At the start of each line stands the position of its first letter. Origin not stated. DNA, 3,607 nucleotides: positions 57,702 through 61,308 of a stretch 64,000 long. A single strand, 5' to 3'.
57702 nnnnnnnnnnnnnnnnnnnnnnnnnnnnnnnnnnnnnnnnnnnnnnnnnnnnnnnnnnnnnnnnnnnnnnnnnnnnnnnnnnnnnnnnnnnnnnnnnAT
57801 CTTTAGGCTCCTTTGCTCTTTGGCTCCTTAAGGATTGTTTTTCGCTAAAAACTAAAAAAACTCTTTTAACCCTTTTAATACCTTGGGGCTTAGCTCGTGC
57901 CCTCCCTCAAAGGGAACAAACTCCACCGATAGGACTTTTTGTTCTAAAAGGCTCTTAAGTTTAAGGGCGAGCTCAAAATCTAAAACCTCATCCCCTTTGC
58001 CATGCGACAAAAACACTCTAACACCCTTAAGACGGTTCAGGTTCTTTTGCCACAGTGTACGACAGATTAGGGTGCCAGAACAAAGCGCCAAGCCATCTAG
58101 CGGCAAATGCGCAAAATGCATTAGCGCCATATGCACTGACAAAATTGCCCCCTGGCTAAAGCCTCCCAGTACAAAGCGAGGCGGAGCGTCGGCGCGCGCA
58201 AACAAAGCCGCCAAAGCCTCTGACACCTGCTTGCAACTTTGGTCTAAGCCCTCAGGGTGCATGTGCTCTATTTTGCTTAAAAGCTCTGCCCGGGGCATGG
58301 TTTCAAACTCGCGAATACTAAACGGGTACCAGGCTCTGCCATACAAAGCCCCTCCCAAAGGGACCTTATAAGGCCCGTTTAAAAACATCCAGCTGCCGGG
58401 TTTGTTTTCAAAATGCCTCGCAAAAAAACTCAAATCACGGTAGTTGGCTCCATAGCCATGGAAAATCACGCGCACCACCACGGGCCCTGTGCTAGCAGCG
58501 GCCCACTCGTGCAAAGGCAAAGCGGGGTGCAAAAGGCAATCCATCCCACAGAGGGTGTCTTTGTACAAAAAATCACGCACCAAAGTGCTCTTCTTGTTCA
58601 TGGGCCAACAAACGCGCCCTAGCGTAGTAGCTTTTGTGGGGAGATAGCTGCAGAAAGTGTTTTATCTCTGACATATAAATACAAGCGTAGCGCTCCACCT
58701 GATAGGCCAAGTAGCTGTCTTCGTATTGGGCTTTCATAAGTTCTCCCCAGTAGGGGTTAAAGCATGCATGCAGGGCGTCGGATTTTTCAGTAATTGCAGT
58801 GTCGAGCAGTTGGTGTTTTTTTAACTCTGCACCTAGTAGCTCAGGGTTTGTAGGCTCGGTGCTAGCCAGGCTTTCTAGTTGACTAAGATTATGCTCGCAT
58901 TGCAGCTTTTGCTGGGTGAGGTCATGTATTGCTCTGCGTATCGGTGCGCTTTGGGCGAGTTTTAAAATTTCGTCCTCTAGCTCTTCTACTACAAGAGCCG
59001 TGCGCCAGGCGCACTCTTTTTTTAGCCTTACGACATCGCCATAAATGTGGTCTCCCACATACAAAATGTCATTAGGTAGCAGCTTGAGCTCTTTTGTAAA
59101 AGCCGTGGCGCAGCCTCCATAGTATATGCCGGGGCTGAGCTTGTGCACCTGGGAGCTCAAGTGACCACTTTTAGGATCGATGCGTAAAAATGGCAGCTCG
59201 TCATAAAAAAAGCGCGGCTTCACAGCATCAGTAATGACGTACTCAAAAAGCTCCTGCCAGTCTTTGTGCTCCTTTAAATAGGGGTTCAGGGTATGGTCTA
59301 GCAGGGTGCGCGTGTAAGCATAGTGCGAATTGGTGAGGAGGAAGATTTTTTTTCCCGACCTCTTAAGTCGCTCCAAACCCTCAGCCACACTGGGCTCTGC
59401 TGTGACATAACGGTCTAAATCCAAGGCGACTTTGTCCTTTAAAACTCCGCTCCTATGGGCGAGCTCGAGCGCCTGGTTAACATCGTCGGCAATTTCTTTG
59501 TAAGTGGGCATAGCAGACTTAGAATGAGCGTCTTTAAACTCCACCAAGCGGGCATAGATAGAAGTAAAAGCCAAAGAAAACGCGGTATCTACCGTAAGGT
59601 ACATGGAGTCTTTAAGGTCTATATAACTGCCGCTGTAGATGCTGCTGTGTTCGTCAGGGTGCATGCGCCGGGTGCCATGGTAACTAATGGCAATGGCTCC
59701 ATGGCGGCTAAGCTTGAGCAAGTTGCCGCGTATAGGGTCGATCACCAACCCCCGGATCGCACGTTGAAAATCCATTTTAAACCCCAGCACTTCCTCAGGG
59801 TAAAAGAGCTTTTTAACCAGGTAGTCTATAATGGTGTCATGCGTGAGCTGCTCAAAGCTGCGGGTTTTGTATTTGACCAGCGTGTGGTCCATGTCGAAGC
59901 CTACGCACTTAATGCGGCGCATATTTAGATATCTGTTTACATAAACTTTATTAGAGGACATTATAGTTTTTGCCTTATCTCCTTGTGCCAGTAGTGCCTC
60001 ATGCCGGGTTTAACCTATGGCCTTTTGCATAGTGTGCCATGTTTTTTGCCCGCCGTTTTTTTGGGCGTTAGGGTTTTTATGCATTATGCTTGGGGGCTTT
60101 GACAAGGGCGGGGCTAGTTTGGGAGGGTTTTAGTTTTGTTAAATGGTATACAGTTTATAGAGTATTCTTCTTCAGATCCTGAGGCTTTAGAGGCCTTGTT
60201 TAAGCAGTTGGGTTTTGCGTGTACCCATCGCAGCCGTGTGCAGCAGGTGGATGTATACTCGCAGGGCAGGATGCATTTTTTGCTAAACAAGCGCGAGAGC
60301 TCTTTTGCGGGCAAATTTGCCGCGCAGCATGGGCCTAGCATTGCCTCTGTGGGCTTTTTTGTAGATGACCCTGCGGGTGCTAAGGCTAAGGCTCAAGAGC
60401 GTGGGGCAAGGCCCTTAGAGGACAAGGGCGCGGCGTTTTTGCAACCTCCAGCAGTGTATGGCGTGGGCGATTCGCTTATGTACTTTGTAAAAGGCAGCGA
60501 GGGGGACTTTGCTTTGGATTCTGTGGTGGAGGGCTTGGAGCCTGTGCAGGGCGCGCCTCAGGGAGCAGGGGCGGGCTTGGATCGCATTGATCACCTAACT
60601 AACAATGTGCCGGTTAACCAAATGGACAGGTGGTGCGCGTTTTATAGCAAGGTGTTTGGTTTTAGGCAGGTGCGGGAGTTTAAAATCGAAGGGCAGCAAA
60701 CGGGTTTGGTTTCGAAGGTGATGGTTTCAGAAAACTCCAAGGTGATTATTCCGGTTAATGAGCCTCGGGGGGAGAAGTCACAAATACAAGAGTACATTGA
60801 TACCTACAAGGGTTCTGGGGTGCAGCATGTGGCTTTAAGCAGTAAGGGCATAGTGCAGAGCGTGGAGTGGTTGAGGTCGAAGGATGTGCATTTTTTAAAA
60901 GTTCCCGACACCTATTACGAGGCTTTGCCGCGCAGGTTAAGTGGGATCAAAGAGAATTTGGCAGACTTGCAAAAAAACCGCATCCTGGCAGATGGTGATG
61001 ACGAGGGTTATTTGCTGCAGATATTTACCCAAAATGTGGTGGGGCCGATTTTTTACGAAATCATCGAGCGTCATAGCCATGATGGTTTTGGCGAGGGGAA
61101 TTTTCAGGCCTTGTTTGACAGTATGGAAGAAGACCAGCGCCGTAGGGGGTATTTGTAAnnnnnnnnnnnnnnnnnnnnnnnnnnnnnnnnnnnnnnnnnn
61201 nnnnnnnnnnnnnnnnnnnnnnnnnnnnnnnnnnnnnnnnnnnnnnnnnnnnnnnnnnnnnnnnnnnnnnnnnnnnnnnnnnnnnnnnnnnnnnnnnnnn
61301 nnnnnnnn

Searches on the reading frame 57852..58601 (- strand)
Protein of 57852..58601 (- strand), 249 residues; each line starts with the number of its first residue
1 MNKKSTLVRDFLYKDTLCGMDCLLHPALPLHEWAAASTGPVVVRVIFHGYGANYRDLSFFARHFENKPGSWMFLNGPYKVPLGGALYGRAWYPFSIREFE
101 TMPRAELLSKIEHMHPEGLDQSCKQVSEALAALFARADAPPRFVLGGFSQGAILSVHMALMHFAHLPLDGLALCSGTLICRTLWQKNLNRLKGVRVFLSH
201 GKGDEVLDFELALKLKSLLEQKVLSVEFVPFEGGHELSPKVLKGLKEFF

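Call 49: search_protein_families(library=pfam, proteins=[window:57852-58601:-], max_evalue=0.0001)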
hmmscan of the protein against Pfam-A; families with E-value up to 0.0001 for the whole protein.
window:57852-58601:- (249 aa): 2 families
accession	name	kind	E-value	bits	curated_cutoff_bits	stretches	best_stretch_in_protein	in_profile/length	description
PF02230.22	Abhydrolase_2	-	2e-23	83.8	23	1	45-248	18-212/217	Phospholipase/Carboxylesterase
PF03959.19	FSH1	-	1.6e-05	25.2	21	1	58-236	25-200/211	Serine hydrolase (FSH1)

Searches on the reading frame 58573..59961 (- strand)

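Call 49: search_protein_families(library=pfam, proteins=[window:58573-59961:-], max_evalue=0.0001)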
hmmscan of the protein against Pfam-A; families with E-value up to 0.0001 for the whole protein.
window:58573-59961:- (462 aa): 2 families
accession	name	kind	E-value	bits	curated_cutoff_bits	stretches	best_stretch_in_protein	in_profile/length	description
PF05761.20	5_nucleotid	-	4.5e-140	468.1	28.5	1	6-456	1-459/460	5' nucleotidase family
PF00702.32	Hydrolase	-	9.8e-07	29.8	26.4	1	17-309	1-183/191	haloacid dehalogenase-like hydrolase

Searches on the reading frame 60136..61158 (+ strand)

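Call 49: search_protein_families(library=pfam, proteins=[window:60136-61158:+], max_evalue=0.0001)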
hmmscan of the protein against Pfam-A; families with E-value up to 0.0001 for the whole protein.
window:60136-61158:+ (340 aa): 3 families
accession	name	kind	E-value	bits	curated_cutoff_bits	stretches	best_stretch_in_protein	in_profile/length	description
PF14696.12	Glyoxalase_5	-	1.7e-28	99.9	27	1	2-120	7-126/139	Hydroxyphenylpyruvate dioxygenase, HPPD, N-terminal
PF13669.12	Glyoxalase_4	-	4.1e-13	50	27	1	160-256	7-96/109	Glyoxalase/Bleomycin resistance protein/Dioxygenase superfamily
PF00903.31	Glyoxalase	-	5.6e-13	49.8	20.6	1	150-261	1-103/121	Glyoxalase/Bleomycin resistance protein/Dioxygenase superfamily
